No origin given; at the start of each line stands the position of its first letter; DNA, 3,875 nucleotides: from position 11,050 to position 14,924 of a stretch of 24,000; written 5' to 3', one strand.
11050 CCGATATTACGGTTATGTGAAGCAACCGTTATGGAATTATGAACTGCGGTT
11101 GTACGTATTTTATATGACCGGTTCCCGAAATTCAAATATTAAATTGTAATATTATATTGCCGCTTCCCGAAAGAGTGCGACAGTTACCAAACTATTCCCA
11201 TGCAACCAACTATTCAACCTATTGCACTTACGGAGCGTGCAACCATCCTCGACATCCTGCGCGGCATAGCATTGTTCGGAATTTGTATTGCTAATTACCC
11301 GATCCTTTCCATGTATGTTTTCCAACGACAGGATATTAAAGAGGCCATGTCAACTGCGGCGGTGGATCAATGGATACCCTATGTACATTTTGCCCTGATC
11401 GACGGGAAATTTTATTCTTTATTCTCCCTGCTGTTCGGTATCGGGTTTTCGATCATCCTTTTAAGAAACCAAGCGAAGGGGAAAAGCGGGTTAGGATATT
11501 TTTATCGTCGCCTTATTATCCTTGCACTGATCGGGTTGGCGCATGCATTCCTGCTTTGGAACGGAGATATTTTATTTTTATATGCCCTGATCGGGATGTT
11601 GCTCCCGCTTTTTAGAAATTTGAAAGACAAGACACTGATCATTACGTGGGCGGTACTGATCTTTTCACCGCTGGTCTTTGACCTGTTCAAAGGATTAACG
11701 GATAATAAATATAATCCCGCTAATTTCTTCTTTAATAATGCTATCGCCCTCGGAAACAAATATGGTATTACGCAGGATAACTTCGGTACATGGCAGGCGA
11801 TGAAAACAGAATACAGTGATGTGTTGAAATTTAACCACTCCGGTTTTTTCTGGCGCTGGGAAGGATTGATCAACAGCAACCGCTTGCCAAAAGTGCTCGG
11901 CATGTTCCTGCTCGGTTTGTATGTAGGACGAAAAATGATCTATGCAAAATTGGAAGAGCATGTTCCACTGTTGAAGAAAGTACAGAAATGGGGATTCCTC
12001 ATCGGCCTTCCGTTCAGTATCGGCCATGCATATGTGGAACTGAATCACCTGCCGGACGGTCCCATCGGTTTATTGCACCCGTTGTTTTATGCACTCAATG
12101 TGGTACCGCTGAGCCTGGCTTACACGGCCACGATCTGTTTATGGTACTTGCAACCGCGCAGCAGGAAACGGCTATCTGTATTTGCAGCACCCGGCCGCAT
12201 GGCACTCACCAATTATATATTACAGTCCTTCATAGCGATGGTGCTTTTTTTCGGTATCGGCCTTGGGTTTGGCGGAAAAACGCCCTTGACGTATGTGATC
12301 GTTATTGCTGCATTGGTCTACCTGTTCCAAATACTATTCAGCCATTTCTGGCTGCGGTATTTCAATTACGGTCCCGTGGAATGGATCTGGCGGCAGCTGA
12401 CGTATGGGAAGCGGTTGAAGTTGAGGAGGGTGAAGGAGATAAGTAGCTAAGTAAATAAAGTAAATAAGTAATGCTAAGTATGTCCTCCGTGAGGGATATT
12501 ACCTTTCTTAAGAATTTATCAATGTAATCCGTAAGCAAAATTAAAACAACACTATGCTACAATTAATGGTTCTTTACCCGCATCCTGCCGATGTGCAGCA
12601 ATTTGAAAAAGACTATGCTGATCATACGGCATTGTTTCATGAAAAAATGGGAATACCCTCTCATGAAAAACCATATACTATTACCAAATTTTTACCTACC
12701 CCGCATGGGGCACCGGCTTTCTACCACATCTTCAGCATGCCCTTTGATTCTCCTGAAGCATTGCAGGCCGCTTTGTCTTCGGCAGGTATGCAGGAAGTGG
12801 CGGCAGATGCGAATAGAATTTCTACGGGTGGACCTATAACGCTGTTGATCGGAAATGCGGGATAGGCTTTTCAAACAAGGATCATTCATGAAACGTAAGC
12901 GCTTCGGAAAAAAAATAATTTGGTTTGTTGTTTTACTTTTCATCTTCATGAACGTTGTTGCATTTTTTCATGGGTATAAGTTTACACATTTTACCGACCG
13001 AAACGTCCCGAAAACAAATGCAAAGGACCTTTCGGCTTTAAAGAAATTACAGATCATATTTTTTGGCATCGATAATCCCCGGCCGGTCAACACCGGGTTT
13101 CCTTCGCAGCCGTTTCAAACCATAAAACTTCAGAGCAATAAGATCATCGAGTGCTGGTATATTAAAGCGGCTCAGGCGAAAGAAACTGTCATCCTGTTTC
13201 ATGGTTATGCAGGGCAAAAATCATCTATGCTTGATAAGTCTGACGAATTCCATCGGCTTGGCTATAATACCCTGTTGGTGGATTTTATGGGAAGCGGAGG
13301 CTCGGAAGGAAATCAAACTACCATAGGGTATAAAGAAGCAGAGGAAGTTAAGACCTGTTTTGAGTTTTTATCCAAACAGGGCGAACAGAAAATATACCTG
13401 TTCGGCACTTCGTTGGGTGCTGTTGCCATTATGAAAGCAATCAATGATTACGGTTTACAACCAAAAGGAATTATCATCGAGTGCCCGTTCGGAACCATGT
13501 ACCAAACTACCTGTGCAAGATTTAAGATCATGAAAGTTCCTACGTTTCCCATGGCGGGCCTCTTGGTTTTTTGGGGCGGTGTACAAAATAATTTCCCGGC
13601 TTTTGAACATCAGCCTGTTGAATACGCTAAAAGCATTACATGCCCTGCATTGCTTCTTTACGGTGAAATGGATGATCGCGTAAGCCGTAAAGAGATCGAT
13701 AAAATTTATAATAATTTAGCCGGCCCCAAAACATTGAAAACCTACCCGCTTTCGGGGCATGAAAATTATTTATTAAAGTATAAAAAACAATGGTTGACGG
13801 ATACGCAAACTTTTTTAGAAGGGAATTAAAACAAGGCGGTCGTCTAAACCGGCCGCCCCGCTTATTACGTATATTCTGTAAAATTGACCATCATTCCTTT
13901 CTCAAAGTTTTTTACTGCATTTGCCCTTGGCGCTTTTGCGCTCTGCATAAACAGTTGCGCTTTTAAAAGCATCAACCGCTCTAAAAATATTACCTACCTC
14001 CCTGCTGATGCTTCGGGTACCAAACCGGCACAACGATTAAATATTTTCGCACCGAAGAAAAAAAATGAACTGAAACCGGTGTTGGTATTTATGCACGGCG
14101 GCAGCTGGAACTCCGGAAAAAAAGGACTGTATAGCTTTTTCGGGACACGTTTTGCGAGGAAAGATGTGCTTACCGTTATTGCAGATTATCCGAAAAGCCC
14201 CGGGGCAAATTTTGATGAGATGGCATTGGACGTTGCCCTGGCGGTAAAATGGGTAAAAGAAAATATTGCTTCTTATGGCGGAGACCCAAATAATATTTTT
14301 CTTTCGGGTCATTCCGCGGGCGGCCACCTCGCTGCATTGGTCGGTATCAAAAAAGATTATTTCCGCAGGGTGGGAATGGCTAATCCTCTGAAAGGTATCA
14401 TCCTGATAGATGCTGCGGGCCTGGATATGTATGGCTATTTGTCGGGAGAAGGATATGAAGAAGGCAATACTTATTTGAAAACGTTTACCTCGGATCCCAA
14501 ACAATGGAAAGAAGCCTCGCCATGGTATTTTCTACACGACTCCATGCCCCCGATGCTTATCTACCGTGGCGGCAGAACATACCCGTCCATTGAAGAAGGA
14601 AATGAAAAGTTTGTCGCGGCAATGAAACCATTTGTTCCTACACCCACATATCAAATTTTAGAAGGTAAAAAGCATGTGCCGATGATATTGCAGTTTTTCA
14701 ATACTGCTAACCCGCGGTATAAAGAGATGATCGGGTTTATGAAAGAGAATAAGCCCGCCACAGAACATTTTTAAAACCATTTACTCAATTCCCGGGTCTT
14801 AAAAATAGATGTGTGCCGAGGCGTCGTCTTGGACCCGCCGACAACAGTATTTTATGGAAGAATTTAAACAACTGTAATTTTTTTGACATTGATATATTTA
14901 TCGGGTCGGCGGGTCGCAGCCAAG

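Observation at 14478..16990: AT-rich Fic island inserted in the 3' end of an esterase gene and bracketed by 270-bp direct repeats that differ mostly at synonymous sites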

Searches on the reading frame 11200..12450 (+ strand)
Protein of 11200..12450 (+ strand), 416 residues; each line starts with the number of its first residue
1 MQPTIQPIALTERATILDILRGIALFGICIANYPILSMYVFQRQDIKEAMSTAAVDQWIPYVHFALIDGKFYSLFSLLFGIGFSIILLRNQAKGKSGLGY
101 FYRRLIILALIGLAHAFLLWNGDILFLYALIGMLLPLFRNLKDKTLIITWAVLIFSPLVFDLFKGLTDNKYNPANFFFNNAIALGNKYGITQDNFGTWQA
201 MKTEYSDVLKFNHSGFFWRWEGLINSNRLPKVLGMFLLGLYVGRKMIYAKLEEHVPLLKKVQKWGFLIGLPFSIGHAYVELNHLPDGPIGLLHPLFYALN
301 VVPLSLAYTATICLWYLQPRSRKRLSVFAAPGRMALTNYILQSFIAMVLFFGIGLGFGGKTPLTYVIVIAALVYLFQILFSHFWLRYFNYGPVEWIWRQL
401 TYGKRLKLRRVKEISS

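Call 10: search_protein_families(library=pfam, proteins=[window:11200-12450:+])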
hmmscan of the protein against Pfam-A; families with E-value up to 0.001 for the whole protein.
window:11200-12450:+ (416 aa): 1 family
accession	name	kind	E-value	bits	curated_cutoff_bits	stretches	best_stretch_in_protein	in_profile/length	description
PF04235.18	DUF418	-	3.2e-43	147.9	23.6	1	243-404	2-163/163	Protein of unknown function (DUF418)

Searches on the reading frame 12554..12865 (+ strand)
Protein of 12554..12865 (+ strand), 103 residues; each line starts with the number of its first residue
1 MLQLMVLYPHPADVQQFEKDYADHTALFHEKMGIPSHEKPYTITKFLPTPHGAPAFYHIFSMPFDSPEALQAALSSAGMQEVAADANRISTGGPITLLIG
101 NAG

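Call 10: search_protein_families(library=pfam, proteins=[window:12554-12865:+])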
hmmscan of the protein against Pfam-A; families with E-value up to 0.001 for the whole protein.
window:12554-12865:+ (103 aa): 1 family
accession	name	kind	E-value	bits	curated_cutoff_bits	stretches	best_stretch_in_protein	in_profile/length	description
PF07110.17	EthD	-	0.00011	23.7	22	1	12-88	4-91/96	EthD domain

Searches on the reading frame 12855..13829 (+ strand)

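Call 10: search_protein_families(library=pfam, proteins=[window:12855-13829:+])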
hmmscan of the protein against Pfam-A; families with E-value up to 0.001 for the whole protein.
window:12855-13829:+ (324 aa): 7 families
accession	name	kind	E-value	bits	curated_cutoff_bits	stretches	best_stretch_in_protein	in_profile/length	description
PF12146.15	Hydrolase_4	-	2e-17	63.7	27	1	107-215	2-113/239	Serine aminopeptidase, S33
PF00326.27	Peptidase_S9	-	1.2e-07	31.9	22.6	1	134-322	12-207/213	Prolyl oligopeptidase family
PF02129.25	Peptidase_S15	-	6.5e-07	29.7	23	1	124-217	39-134/262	X-Pro dipeptidyl-peptidase (S15 family)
PF05448.18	AXE1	-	9.4e-06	25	21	0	95-158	66-131/321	Acetyl xylan esterase (AXE1)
PF00561.26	Abhydrolase_1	-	1.2e-05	25.6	25.8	0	111-190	2-81/245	alpha/beta hydrolase fold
PF01738.24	DLH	-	9.9e-05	22.5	21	1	106-302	10-186/217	Dienelactone hydrolase family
PF12697.13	Abhydrolase_6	-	0.00036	21.7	26.3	0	112-229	1-94/217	Alpha/beta hydrolase family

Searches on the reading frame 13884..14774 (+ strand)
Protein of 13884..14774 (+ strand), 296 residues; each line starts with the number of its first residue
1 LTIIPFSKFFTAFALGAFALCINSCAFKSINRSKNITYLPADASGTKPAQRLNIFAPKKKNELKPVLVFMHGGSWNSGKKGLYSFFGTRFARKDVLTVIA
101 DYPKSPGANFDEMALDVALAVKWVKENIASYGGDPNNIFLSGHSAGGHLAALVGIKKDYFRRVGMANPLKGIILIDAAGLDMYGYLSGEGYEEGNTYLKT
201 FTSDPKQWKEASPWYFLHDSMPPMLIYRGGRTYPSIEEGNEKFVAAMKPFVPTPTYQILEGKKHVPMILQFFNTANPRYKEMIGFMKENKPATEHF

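Call 10: search_protein_families(library=pfam, proteins=[window:13884-14774:+])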
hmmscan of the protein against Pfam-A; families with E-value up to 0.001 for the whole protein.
window:13884-14774:+ (296 aa): 6 families
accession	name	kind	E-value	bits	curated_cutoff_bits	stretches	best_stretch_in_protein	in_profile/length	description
PF20434.5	BD-FAE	-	1.1e-26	94.1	26.8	1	52-229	1-197/215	BD-FAE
PF00135.34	COesterase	-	8.7e-20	71.6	27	1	52-153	88-200/515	Carboxylesterase family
PF07859.19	Abhydrolase_3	-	2e-16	60.9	25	1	67-181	1-111/210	alpha/beta hydrolase fold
PF12697.13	Abhydrolase_6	-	4.9e-06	27.8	26.3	1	67-187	1-94/217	Alpha/beta hydrolase family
PF00326.27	Peptidase_S9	-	4.2e-05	23.6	22.6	1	121-288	49-208/213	Prolyl oligopeptidase family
PF12146.15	Hydrolase_4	-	0.00022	21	27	1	64-161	4-102/239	Serine aminopeptidase, S33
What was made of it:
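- Checked: Copy A is in frame with esterase ORF 13884-14774 (BD-FAE/Abhydrolase_3, call 10).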

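Call 14: find_related_loci(query=window:13884-14774:+, collection=genome_contigs, flank=10000)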
Query window:13884-14774:+ (296 aa) in genome_contigs; peptide patterns used: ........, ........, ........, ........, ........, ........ (x = any residue, [..] = any of these).
61 stretches matched a pattern; 4 encode a relative of the query (tblastn E <= 1e-3); 4 distinct loci.
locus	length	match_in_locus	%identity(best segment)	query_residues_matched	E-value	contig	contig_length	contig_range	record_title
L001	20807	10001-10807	72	19-287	5e-134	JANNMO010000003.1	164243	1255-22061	MAG: Ferruginibacter sp. isolate SOY_35_metabat.37 SOY_35_k141_4519456, whole genome shotgun sequence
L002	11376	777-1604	58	9-287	1e-105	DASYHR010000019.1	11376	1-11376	MAG TPA_asm: Dyadobacter sp. isolate SMAG_U4245 k141_15516, whole genome shotgun sequence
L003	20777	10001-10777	45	31-286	2e-64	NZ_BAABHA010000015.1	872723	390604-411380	Hymenobacter koreensis strain JCM 17924 sequence15, whole genome shotgun sequence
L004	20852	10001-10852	41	3-284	1e-63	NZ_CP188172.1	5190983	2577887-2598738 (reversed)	Hymenobacter sp. 102 chromosome, complete genome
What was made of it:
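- Tried and rejected: The genome scan found only relatives of 72% identity or less (call 14).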

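Call 16: find_homologous_proteins(query=window:13884-14774:+, max_evalue=1e-30)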
Query window:13884-14774:+ (296 aa): 1665 proteins with E <= 1e-30 among 3812 candidates; the best 120 are listed.
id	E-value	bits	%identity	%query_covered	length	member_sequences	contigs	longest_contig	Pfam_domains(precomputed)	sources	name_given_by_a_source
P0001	8.0e-148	510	78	97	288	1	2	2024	PF00135.35,PF00326.28,PF07859.20,PF20434.6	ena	-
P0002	1.3e-138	480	72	96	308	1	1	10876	PF00135.35,PF00326.28,PF07859.20,PF12697.14,PF20434.6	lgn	-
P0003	4.5e-138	478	73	96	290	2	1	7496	PF00135.35,PF00326.28,PF07859.20,PF20434.6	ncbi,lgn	-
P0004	6.2e-137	474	73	96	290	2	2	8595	PF00135.35,PF00326.28,PF07859.20,PF20434.6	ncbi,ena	-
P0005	1.2e-136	473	76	90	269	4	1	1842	PF00135.35,PF00326.28,PF07859.20,PF12697.14,PF20434.6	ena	-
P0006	2.9e-136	472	71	96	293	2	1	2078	PF00135.35,PF00326.28,PF07859.20,PF12697.14,PF20434.6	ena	-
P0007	6.0e-136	471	74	94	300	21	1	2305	PF00135.35,PF00326.28,PF07859.20,PF12697.14,PF20434.6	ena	-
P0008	9.2e-136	470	75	89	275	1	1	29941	PF00135.35,PF00326.28,PF07859.20,PF20434.6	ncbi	-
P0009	2.2e-134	466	72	93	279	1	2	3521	PF00135.35,PF00326.28,PF07859.20,PF20434.6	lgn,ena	-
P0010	3.2e-134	465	73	95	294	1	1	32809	PF00135.35,PF00326.28,PF07859.20,PF20434.6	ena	-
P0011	6.2e-134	464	74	91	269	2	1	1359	PF00135.35,PF00326.28,PF07859.20,PF20434.6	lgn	-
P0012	6.4e-134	464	73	92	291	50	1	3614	PF00135.35,PF00326.28,PF07859.20,PF20434.6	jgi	-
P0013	7.6e-134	464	74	93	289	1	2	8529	PF00135.35,PF00326.28,PF07859.20,PF20434.6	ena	-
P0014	8.0e-134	464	71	95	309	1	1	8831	PF00135.35,PF00326.28,PF07859.20,PF12697.14,PF20434.6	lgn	-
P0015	1.3e-133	463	69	95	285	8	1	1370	PF00135.35,PF00326.28,PF07859.20,PF20434.6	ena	-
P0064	3.6e-115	403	77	76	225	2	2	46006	PF00135.35,PF00326.28,PF07859.20,PF20434.6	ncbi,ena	-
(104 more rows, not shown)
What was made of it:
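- Tried and rejected: The closest esterase protein is 78% identical (call 16).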

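Call 17: find_encoding_contigs(protein=P0064, flank=10000, max_places=4)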
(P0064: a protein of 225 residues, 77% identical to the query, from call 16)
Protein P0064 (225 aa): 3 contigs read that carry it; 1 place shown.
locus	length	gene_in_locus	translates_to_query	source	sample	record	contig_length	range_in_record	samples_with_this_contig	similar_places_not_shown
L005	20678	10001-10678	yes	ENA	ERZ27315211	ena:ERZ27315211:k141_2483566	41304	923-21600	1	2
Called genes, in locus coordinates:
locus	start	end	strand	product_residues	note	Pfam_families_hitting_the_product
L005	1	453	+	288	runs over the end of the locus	PF01738:DLH, PF12146:Hydrolase_4, PF20434:BD-FAE, PF00561:Abhydrolase_1, PF20408:Abhydrolase_11 (faint), PF00326:Peptidase_S9 (faint)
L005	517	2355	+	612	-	PF00515:TPR_1 (faint), PF07719:TPR_2 (faint), PF13181:TPR_8 (faint), PF13424:TPR_12 (faint), PF07730:HisKA_3, PF02518:HATPase_c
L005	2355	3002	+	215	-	PF00072:Response_reg, PF00196:GerE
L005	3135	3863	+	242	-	-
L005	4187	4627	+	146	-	-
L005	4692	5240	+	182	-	-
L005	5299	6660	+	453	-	PF15892:BNR_4 (weak)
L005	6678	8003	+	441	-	-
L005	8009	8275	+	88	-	-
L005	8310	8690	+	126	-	-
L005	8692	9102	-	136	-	PF05360:YiaAB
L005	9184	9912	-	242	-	PF00027:cNMP_binding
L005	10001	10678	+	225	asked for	PF07859:Abhydrolase_3, PF20434:BD-FAE, PF00326:Peptidase_S9 (weak), PF00135:COesterase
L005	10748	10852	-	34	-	-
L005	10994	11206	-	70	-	-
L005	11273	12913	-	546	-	PF07969:Amidohydro_3, PF01979:Amidohydro_1 (weak)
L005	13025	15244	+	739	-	PF22745:Nlig-Ia, PF01653:DNA_ligase_aden, PF03120:OB_DNA_ligase, PF03119:DNA_ligase_ZBD, PF14520:HHH_5 (faint), PF12826:HHH_2, PF00533:BRCT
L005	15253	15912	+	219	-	PF09365:DUF2461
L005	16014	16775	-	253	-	PF00072:Response_reg, PF04397:LytTR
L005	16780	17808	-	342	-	PF06580:His_kinase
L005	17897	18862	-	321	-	PF02469:Fasciclin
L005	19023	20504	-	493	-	PF01406:tRNA-synt_1e, PF01921:tRNA-synt_1f (faint), PF09334:tRNA-synt_1g (faint), PF09190:DALR_2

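Call 18: find_encoding_contigs(protein=P0008, flank=10000, max_places=3)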
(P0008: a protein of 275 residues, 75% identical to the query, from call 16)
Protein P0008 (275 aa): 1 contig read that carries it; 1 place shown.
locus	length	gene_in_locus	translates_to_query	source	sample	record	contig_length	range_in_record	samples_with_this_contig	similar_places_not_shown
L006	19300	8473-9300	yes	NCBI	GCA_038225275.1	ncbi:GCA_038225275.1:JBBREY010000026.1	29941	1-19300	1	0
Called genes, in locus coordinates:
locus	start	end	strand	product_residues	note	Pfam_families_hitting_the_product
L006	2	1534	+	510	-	?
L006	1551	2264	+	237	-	PF04955:HupE_UreJ, PF13795:HupE_UreJ_2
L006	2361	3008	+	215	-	PF07719:TPR_2 (faint), PF13181:TPR_8 (faint)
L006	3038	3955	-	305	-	PF00691:OmpA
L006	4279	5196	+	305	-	PF00850:Hist_deacetyl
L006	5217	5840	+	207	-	PF13640:2OG-FeII_Oxy_3, PF13661:2OG-FeII_Oxy_4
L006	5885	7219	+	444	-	PF00270:DEAD, PF04851:ResIII, PF00271:Helicase_C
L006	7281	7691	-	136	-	PF05360:YiaAB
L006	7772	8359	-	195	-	PF00027:cNMP_binding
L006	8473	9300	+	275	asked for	PF00135:COesterase, PF20434:BD-FAE, PF07859:Abhydrolase_3, PF00326:Peptidase_S9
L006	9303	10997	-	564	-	PF07969:Amidohydro_3, PF01979:Amidohydro_1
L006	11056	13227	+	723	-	PF22745:Nlig-Ia, PF01653:DNA_ligase_aden, PF03120:OB_DNA_ligase, PF03119:DNA_ligase_ZBD, PF14520:HHH_5 (faint), PF12826:HHH_2, PF00533:BRCT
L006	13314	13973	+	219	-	PF09365:DUF2461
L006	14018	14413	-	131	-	PF13366:PDDEXK_3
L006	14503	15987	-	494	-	PF01406:tRNA-synt_1e, PF01921:tRNA-synt_1f (faint), PF09334:tRNA-synt_1g (weak), PF09190:DALR_2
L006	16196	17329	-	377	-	PF28535:DUF8431, PF03372:Exo_endo_phos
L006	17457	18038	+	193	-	PF13441:Gly-zipper_YMGG (weak), PF13488:Gly-zipper_Omp (weak)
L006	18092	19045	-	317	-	PF01694:Rhomboid, PF20216:DUF6576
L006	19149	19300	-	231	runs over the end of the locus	PF01694:Rhomboid, PF08551:DUF1751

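Call 19: find_encoding_contigs(protein=P0010, flank=10000, max_places=3)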
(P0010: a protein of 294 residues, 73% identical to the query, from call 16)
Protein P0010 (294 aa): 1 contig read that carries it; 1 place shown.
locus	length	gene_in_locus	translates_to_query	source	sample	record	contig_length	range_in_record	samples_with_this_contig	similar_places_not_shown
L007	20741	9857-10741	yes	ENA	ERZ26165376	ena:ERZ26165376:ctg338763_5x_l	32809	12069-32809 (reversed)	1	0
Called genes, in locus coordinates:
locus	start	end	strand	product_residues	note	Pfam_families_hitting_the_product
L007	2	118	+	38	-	?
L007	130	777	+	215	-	PF00561:Abhydrolase_1 (faint), PF12146:Hydrolase_4 (faint), PF20434:BD-FAE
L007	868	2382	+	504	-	PF13176:TPR_7 (faint), PF00515:TPR_1 (faint), PF07719:TPR_2 (faint), PF13424:TPR_12 (faint), PF07730:HisKA_3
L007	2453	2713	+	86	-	PF02518:HATPase_c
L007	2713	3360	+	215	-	PF00072:Response_reg, PF00196:GerE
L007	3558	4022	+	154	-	-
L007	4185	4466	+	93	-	PF00196:GerE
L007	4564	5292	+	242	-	-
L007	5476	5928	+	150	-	-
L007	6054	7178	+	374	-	-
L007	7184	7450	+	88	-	-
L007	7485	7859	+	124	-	-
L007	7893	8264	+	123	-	-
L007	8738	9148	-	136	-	PF05360:YiaAB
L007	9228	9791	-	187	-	PF00027:cNMP_binding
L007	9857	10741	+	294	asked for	PF00135:COesterase, PF20434:BD-FAE, PF07859:Abhydrolase_3, PF00326:Peptidase_S9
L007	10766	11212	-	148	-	-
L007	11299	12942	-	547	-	PF07969:Amidohydro_3, PF01979:Amidohydro_1 (weak)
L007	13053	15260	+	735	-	PF22745:Nlig-Ia, PF01653:DNA_ligase_aden, PF03120:OB_DNA_ligase, PF03119:DNA_ligase_ZBD, PF14520:HHH_5 (faint), PF12826:HHH_2, PF00533:BRCT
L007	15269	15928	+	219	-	PF09365:DUF2461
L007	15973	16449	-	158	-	PF13366:PDDEXK_3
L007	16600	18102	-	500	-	PF01406:tRNA-synt_1e, PF09334:tRNA-synt_1g (faint), PF09190:DALR_2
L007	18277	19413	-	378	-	PF28535:DUF8431, PF03372:Exo_endo_phos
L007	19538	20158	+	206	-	PF13441:Gly-zipper_YMGG (faint), PF13488:Gly-zipper_Omp (weak)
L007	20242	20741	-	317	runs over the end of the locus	PF01694:Rhomboid, PF20216:DUF6576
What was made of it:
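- Relatives L005-L007 have a single esterase here (calls 17-19).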

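Call 66: search_protein_families(library=ncbifam, proteins=[window:13884-14774:+], max_evalue=0.001)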
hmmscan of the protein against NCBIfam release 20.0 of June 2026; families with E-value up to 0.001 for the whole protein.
window:13884-14774:+ (296 aa): 10 families
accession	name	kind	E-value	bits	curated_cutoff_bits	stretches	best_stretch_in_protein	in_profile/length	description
NF052354.1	EstLipQMycob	equivalog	1.5e-21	76.5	700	1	60-155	161-257/418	esterase LipQ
NF058653.1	LipP1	equivalog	1.1e-17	63.9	350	1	51-155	59-163/300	LipP1 family hormone-sensitive lipase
NF058665.1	HaHSL_fam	equivalog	4e-15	55.9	320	1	44-157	43-148/260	hormone-sensitive lipase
NF033149.0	CHL_hydrolase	equivalog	1.9e-10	40.2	500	1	41-156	54-168/310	chloramphenicol hydrolase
NF007547.0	PRK10162.1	equivalog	5.3e-08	32.2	389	1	53-153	75-174/321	acetyl esterase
NF050058.1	e_dPHAscl_type1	hypoth_equivalog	2.3e-06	27.3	150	1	50-160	8-129/276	extracellular catalytic domain type 1 short-chain-length polyhydroxyalkanoate depolymerase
NF052620.1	AryltfaseLP1002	equivalog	1.4e-05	24.5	300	1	57-162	25-129/265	lp_1002 family arylesterase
NF058651.1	GESAG_HSLs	subfamily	2e-05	23.8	430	1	62-175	65-171/296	GESAG motif subfamily hormone-sensitive lipase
NF041556.1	tannase_B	equivalog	6.2e-05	22.4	300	1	115-155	134-174/463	subtype B tannase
NF042968.1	AcxylEst_AxeA1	equivalog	0.00068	18.1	700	1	109-164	93-148/459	acetylxylan esterase AxeA1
